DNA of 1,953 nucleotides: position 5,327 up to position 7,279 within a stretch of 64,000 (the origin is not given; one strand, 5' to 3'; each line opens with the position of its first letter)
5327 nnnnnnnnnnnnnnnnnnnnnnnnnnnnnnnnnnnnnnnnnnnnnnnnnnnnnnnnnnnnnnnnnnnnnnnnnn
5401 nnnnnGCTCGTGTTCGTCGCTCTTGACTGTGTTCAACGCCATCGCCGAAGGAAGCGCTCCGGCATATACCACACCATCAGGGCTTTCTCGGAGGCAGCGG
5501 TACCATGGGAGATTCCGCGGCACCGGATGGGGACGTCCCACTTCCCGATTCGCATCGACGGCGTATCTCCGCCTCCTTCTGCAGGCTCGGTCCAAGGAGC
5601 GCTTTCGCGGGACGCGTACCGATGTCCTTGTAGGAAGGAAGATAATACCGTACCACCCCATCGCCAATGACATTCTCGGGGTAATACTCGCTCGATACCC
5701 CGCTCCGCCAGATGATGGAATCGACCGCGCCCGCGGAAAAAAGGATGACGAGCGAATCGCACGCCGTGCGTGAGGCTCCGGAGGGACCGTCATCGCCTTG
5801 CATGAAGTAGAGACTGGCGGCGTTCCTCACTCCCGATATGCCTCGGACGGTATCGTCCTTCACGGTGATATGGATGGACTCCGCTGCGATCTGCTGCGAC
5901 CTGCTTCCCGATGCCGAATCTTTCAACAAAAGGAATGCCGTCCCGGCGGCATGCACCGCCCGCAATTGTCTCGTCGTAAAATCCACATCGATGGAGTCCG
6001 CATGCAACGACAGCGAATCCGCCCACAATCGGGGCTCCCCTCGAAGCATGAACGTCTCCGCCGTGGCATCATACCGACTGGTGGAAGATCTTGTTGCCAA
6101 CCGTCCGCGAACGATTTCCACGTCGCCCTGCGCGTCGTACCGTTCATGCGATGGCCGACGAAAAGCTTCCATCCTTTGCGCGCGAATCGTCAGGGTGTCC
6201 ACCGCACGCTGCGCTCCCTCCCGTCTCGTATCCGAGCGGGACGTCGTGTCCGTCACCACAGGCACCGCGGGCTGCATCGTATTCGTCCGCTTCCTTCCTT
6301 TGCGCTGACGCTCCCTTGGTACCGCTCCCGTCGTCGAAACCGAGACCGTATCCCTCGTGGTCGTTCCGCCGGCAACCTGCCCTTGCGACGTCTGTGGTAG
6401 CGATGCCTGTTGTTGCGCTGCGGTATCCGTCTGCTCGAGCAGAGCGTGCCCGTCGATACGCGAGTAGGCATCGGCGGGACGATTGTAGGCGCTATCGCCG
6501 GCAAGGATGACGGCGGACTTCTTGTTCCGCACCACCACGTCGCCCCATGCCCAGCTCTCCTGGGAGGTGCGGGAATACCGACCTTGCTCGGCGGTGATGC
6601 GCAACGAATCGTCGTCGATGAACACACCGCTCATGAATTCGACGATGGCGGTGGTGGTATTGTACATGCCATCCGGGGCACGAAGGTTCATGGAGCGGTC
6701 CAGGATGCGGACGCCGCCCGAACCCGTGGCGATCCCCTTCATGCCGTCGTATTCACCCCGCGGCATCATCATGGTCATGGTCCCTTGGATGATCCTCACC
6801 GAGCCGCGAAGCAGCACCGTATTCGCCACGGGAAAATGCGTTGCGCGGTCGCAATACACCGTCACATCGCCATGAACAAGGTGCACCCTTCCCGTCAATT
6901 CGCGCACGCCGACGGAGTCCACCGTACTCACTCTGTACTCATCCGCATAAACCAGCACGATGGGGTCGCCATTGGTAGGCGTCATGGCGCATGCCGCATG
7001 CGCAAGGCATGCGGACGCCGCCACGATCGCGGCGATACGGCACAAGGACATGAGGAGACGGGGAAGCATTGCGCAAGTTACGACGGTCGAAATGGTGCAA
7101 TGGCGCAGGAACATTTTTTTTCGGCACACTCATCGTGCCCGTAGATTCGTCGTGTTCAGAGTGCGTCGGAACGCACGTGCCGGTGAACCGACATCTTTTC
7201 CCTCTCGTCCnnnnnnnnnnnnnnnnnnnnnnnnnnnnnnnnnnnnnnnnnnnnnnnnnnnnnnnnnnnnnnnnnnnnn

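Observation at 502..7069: OstA/LptA-like protein, giant T9SS cargo A and a beta-barrel OMP arranged as one minus-strand operon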

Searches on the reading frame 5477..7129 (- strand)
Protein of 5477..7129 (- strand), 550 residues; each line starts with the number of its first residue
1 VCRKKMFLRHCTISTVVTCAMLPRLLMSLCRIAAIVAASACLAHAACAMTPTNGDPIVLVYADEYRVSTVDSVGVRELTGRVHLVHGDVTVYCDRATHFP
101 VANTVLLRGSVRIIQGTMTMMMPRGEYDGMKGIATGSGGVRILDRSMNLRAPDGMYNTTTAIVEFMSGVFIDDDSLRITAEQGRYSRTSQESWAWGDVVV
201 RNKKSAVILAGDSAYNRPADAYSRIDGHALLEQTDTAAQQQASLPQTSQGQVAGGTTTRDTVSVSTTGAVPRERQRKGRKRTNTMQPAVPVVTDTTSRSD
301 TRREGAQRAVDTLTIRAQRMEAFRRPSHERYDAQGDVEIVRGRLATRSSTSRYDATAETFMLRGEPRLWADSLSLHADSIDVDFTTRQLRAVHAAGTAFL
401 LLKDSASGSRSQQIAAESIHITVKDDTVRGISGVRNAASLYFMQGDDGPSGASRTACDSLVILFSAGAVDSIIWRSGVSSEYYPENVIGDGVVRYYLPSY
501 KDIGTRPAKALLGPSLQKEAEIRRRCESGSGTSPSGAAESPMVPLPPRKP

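Call 3: search_protein_families(library=pfam, proteins=[window:5477-7129:-], max_evalue=1)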
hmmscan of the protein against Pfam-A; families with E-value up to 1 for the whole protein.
window:5477-7129:- (550 aa): 2 families
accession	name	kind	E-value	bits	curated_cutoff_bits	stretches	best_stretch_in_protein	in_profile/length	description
PF13100.11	OstA_2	-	8.4e-16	58.4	21.2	1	57-206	4-154/158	OstA-like protein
PF03968.19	LptD_N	-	1.8e-07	31.8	20.4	1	312-386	28-111/113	LptA/(LptD N-terminal domain) LPS transport protein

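Call 4: search_protein_families(library=ncbifam, proteins=[window:5477-7129:-], max_evalue=1)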
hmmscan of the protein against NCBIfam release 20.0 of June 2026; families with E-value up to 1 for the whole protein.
window:5477-7129:- (550 aa): 1 family
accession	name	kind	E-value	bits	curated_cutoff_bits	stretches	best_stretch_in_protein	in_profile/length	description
TIGR03002.1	outer_YhbN_LptA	equivalog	2.3e-05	24.3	71.7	1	311-396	37-130/142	lipopolysaccharide transport periplasmic protein LptA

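Call 21: find_homologous_proteins(query=window:5477-7069:-, max_evalue=0.001)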
Query window:5477-7069:- (530 aa): 15 proteins with E <= 0.001 among 8000 candidates.
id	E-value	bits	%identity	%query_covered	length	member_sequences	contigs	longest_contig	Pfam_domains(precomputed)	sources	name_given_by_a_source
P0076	0.0e+0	1146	98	100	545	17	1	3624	PF03968.20,PF13100.12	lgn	-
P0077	1.6e-197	675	61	100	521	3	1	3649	PF03968.20,PF13100.12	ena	-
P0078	3.2e-195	668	60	100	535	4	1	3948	PF03968.20,PF13100.12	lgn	-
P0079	1.9e-171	589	55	96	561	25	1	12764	PF03968.20,PF13100.12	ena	-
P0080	2.4e-168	579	68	78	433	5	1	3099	PF13100.12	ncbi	ncbi:MAG: OstA-like protein, partial [Candidatus Kapaibacterium sp.]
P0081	3.9e-145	502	49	94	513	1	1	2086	PF03968.20,PF13100.12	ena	-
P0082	1.6e-118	415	42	98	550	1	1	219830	PF03968.20,PF13100.12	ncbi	-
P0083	2.9e-115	404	41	95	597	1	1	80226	PF03968.20,PF13100.12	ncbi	-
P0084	4.5e-114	400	53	68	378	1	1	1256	PF03968.20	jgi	jgi:lipopolysaccharide export system protein LptA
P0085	2.8e-112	394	43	93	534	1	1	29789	PF03968.20,PF13100.12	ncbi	-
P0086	1.3e-25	108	25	82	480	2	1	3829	PF03968.20,PF06835.19,PF13100.12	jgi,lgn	-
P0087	5.2e-10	57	22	79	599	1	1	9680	PF03968.20,PF13100.12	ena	-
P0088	1.6e-9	55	20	78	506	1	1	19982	PF03968.20,PF13100.12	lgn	-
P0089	2.4e-7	48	29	24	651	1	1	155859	PF03968.20,PF06835.19,PF13100.12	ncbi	-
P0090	4.7e-6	44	29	22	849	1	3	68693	PF13100.12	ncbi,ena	-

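Call 33: find_encoding_contigs(protein=P0089, flank=8000, max_places=2)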
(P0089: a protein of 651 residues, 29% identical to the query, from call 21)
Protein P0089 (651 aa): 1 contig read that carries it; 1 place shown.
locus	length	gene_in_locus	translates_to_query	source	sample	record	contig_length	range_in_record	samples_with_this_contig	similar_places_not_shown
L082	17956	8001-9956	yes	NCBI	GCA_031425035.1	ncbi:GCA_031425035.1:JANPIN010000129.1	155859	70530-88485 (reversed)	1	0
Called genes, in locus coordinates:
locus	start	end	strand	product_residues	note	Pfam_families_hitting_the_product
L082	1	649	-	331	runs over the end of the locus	PF12146:Hydrolase_4, PF00561:Abhydrolase_1, PF03096:Ndr (weak), PF12697:Abhydrolase_6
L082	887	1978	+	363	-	PF04041:Glyco_hydro_130, PF22847:Glyco_hydro_43_rel (faint), PF04616:Glyco_hydro_43 (weak)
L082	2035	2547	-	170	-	-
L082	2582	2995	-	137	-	PF01878:EVE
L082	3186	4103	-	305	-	PF02899:Phage_int_SAM_1, PF13495:Phage_int_SAM_4 (weak), PF00589:Phage_integrase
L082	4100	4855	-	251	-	PF02616:SMC_ScpA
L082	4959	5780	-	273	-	PF01048:PNP_UDP_1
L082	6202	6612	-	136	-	PF04134:DCC1-like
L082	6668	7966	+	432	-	PF00999:Na_H_Exchanger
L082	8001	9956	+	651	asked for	PF13100:OstA_2, PF06835:LptC (faint), PF03968:LptD_N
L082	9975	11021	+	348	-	PF10604:Polyketide_cyc2 (faint)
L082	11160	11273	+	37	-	-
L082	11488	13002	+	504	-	PF04932:Wzy_C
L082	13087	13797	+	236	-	PF02321:OEP (weak)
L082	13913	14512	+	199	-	PF03938:OmpH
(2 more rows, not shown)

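Call 46: find_related_loci(query=A5, collection=metagenome_contigs, flank=8000)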
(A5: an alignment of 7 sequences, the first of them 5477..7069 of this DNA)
Query A5 (530 aa) in metagenome_contigs; peptide patterns used: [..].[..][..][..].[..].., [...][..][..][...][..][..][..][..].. (x = any residue, [..] = any of these).
159 stretches matched a pattern; 28 encode a relative of the query (tblastn E <= 1e-3); 26 distinct loci.
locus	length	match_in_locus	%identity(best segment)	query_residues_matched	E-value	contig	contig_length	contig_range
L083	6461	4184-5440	32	35-489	7e-64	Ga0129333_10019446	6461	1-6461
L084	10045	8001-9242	28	2-487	3e-43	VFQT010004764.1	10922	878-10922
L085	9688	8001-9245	28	1-487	5e-41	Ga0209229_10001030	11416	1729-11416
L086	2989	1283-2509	28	10-489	2e-40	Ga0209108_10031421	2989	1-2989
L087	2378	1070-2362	26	36-529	1e-40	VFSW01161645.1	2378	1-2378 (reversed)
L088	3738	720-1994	28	4-491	2e-39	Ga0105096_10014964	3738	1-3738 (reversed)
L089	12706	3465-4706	27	2-487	1e-35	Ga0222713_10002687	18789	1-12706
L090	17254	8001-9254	25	10-490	2e-35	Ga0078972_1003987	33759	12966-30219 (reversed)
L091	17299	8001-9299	27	17-515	2e-33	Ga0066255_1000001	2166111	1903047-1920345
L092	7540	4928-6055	25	36-480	7e-33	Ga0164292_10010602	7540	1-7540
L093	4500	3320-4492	27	17-468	1e-31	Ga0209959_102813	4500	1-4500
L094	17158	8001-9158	28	36-489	1e-34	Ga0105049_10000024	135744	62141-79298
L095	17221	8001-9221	24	50-489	2e-29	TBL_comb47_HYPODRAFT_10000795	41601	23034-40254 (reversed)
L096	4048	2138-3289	25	37-489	1e-28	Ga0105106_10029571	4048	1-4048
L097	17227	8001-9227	34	17-492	9e-24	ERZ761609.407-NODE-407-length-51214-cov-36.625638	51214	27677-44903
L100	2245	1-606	30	292-493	2e-20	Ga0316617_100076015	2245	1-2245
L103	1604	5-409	33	357-490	3e-17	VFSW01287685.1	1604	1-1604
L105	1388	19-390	31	367-489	2e-15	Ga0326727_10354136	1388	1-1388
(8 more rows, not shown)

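Call 49: search_protein_families(library=pfam, proteins=[L090:5902-6402:+, L090:6497-7477:+, L090:7474-7998:+, L090:7995-9278:+, L090:9275-10021:+, L090:10096-12075:+, L095:7334-7894:+, L095:9289-10032:+, L100:612-1373:+, L083:5468-6316:-], max_evalue=0.001)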
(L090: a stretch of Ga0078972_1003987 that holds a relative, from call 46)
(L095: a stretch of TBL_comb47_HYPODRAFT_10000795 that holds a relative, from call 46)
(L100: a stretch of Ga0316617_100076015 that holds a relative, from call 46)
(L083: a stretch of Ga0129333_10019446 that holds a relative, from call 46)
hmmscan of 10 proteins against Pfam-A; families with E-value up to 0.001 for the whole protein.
L090:5902-6402:+ (166 aa): 3 families
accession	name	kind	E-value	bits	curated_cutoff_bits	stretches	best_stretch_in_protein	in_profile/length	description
PF08282.18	Hydrolase_3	-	7.7e-11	42.6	20.9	1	77-148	177-248/255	haloacid dehalogenase-like hydrolase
PF00702.32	Hydrolase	-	3.3e-08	34.6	26.4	1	53-123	112-191/191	haloacid dehalogenase-like hydrolase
PF12710.13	HAD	-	0.00017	22.5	27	1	53-120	99-189/189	haloacid dehalogenase-like hydrolase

L090:6497-7477:+ (326 aa): 3 families
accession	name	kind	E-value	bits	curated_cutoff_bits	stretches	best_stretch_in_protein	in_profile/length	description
PF01380.27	SIS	-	5.8e-28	97.8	25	1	42-169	6-131/131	SIS domain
PF00571.33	CBS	-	3.9e-17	62.7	24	2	265-318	1-54/57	CBS domain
PF13580.11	SIS_2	-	5e-05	23.8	27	0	86-123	101-138/138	SIS domain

L090:7474-7998:+ (174 aa): 1 family
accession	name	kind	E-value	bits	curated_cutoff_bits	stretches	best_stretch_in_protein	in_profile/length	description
PF06835.18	LptC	-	9.4e-13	48.6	21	1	39-166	40-170/175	Lipopolysaccharide-assembly, LptC-related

L090:7995-9278:+ (427 aa): 3 families
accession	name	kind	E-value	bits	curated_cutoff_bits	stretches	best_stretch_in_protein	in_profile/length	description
PF13100.11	OstA_2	-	9.3e-17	61.5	21.2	1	33-184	3-155/158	OstA-like protein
PF03968.19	LptD_N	-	1.8e-12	47.9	20.4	2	127-294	3-110/113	LptA/(LptD N-terminal domain) LPS transport protein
PF06835.18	LptC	-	5.3e-08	33.1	21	1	65-146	84-170/175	Lipopolysaccharide-assembly, LptC-related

L090:9275-10021:+ (248 aa): 2 families
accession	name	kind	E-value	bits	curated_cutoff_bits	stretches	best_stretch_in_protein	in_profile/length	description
PF00005.33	ABC_tran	-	7.3e-37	127.5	25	1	25-170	2-137/137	ABC transporter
PF13304.12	AAA_21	-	1.2e-07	32.5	27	0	155-201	251-300/304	AAA domain, putative AbiEii toxin, Type IV TA system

L090:10096-12075:+ (659 aa): 1 family
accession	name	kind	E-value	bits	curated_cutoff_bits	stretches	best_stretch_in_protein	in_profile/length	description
PF01433.26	Peptidase_M1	-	3.3e-16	60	27.7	1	399-556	66-218/218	Peptidase family M1 domain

L095:7334-7894:+ (186 aa): 1 family
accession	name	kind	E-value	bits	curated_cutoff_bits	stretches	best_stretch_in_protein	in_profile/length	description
PF06835.18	LptC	-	7.9e-15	55.4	21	1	50-173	42-168/175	Lipopolysaccharide-assembly, LptC-related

L095:9289-10032:+ (247 aa): 4 families
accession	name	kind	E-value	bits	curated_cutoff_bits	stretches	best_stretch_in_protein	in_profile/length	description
PF00005.33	ABC_tran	-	2.8e-38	132.1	25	1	23-168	2-137/137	ABC transporter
PF13304.12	AAA_21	-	5.9e-07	30.3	27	0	154-199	252-300/304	AAA domain, putative AbiEii toxin, Type IV TA system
PF02463.25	SMC_N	-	0.00032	20.7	40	0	33-197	25-197/220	RecF/RecN/SMC N terminal domain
PF12399.14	BCA_ABC_TP_C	-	0.00073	19.5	25.5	0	220-241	5-26/27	Branched-chain amino acid ATP-binding cassette transporter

L100:612-1373:+ (253 aa): 2 families
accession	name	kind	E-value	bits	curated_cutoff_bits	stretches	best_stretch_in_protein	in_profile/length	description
PF00005.33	ABC_tran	-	2.5e-35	122.5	25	1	28-174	1-137/137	ABC transporter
PF13304.12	AAA_21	-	7.9e-07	29.9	27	0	161-205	256-300/304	AAA domain, putative AbiEii toxin, Type IV TA system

L083:5468-6316:- (282 aa): 2 families
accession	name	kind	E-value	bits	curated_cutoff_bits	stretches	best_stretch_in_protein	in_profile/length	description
PF01729.25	QRPTase_C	-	2.5e-58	197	23.1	1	111-277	1-169/169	Quinolinate phosphoribosyl transferase, C-terminal domain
PF02749.22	QRPTase_N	-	1.6e-19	70.3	27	1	22-109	1-82/82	Quinolinate phosphoribosyl transferase, N-terminal domain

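Call 53: list_cluster_members(proteins=[L090:7995-9278:+, L090:9275-10021:+, L095:7878-9326:+, L095:9289-10032:+, L083:3998-5467:+, L090:10096-12075:+, L095:12996-14663:+, L090:6497-7477:+])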
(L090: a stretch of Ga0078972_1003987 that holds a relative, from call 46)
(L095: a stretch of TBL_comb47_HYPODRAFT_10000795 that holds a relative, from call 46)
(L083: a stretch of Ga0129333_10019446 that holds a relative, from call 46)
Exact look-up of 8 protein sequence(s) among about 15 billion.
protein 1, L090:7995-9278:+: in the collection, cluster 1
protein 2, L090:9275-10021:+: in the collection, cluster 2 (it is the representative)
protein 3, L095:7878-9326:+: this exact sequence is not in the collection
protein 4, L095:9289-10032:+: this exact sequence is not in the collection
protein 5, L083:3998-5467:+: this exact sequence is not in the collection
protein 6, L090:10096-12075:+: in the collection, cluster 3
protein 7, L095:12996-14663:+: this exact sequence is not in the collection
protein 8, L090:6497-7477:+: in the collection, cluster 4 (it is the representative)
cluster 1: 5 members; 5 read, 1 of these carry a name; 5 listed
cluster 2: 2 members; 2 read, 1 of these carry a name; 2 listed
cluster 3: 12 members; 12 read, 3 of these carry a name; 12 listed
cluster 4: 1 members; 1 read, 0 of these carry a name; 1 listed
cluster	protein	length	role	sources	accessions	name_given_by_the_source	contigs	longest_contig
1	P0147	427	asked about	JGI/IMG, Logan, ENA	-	-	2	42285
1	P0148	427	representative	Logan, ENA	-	-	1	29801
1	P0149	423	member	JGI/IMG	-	lipopolysaccharide export system protein LptA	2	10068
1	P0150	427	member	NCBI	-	-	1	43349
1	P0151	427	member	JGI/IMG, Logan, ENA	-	-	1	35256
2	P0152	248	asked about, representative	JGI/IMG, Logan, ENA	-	-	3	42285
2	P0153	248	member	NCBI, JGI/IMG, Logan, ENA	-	lipopolysaccharide export system ATP-binding protein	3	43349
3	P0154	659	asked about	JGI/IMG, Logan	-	-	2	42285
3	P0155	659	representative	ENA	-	-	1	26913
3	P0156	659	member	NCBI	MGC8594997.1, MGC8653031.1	MAG: M1 family metallopeptidase [Candidatus Kryptoniota bacterium]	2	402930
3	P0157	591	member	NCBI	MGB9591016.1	MAG: M1 family metallopeptidase, partial [Candidatus Kryptoniota bacterium]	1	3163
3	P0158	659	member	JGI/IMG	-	hypothetical protein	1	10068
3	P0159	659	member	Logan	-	-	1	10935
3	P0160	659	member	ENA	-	-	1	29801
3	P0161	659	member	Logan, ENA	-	-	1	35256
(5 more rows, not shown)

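Call 65: search_protein_families(library=padloc, proteins=[window:5477-7069:-], max_evalue=0.01)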
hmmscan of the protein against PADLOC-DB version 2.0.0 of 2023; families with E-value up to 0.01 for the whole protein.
window:5477-7069:- (530 aa): 0 families
